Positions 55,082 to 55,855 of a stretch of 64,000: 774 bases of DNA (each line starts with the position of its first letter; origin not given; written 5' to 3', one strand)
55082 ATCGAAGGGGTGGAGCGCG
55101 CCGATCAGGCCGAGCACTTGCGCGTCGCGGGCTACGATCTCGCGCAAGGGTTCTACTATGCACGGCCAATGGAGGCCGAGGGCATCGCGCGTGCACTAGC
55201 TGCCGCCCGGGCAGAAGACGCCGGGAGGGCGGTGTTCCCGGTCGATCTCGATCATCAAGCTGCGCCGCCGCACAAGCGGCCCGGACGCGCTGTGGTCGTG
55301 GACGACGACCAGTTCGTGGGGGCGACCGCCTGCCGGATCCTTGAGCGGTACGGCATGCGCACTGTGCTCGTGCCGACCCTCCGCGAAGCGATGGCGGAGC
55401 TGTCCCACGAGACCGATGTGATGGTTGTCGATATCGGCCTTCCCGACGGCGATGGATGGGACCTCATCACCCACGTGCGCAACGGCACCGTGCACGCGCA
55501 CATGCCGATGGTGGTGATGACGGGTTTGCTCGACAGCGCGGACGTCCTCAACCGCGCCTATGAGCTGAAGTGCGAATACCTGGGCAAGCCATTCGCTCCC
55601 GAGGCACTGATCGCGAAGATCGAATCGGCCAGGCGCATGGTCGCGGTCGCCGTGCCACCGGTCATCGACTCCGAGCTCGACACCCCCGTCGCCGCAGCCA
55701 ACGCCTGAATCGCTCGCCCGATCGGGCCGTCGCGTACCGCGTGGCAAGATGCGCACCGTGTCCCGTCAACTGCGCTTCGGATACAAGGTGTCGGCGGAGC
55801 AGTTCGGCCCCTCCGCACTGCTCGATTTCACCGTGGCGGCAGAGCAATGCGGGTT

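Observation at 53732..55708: Unusual TM-GGDEF-EAL-REC architecture (receiver domain at the C-terminus)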

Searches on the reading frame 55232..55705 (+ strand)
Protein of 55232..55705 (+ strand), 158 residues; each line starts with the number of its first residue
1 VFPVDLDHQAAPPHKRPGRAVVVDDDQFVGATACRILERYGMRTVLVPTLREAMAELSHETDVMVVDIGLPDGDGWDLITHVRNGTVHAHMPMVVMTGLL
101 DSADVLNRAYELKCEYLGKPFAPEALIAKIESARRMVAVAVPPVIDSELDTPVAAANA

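Call 56: search_solved_structures(query=window:55232-55705:+, max_evalue=0.001, show_alignments=3)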
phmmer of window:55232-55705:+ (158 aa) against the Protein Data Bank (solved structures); distinct sequences matched with E-value up to 0.001: 104 (the best 60 are shown).
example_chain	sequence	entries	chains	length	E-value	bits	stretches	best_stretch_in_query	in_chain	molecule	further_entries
6lgq_D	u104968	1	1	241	5.7e-11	45.9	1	19-144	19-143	DNA-binding response regulator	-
1b00_A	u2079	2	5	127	6e-11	45.8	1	19-138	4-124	PHOSPHATE REGULON TRANSCRIPTIONAL REGULATORY PROTEIN PHOB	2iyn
1zes_A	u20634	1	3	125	7.8e-11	45.5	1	19-137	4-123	Phosphate regulon transcriptional regulatory protein phoB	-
4kfc_A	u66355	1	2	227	7.8e-11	45.5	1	20-144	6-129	KDP operon transcriptional regulatory protein KdpE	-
4kny_A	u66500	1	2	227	7.8e-11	45.5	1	20-144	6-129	KDP operon transcriptional regulatory protein KdpE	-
3lte_A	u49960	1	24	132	1.3e-10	44.8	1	15-131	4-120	Response regulator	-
1zh2_A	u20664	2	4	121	2.2e-10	44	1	20-135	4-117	KDP operon transcriptional regulatory protein kdpE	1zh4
1zit_A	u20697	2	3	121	9.9e-10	41.9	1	19-132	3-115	transcriptional regulator (NtrC family)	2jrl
3dzd_A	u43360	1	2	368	2e-09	40.9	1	19-145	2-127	Transcriptional regulator (NtrC family)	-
5x5j_A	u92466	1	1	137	2e-09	40.9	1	21-136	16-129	AdeR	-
4l85_A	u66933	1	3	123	2.2e-09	40.8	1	20-135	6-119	KDP operon transcriptional regulatory protein KdpE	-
5xjp_A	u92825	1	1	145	2.3e-09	40.7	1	21-136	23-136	AdeR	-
2jb9_A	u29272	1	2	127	2.6e-09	40.5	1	19-138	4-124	PHOSPHATE REGULON TRANSCRIPTIONAL REGULATORY PROTEIN PHOB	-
2jba_A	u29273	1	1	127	4.4e-09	39.8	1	19-138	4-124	PHOSPHATE REGULON TRANSCRIPTIONAL REGULATORY PROTEIN PHOB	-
2qzj_A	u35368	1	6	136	9.2e-09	38.8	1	21-136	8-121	Two-component response regulator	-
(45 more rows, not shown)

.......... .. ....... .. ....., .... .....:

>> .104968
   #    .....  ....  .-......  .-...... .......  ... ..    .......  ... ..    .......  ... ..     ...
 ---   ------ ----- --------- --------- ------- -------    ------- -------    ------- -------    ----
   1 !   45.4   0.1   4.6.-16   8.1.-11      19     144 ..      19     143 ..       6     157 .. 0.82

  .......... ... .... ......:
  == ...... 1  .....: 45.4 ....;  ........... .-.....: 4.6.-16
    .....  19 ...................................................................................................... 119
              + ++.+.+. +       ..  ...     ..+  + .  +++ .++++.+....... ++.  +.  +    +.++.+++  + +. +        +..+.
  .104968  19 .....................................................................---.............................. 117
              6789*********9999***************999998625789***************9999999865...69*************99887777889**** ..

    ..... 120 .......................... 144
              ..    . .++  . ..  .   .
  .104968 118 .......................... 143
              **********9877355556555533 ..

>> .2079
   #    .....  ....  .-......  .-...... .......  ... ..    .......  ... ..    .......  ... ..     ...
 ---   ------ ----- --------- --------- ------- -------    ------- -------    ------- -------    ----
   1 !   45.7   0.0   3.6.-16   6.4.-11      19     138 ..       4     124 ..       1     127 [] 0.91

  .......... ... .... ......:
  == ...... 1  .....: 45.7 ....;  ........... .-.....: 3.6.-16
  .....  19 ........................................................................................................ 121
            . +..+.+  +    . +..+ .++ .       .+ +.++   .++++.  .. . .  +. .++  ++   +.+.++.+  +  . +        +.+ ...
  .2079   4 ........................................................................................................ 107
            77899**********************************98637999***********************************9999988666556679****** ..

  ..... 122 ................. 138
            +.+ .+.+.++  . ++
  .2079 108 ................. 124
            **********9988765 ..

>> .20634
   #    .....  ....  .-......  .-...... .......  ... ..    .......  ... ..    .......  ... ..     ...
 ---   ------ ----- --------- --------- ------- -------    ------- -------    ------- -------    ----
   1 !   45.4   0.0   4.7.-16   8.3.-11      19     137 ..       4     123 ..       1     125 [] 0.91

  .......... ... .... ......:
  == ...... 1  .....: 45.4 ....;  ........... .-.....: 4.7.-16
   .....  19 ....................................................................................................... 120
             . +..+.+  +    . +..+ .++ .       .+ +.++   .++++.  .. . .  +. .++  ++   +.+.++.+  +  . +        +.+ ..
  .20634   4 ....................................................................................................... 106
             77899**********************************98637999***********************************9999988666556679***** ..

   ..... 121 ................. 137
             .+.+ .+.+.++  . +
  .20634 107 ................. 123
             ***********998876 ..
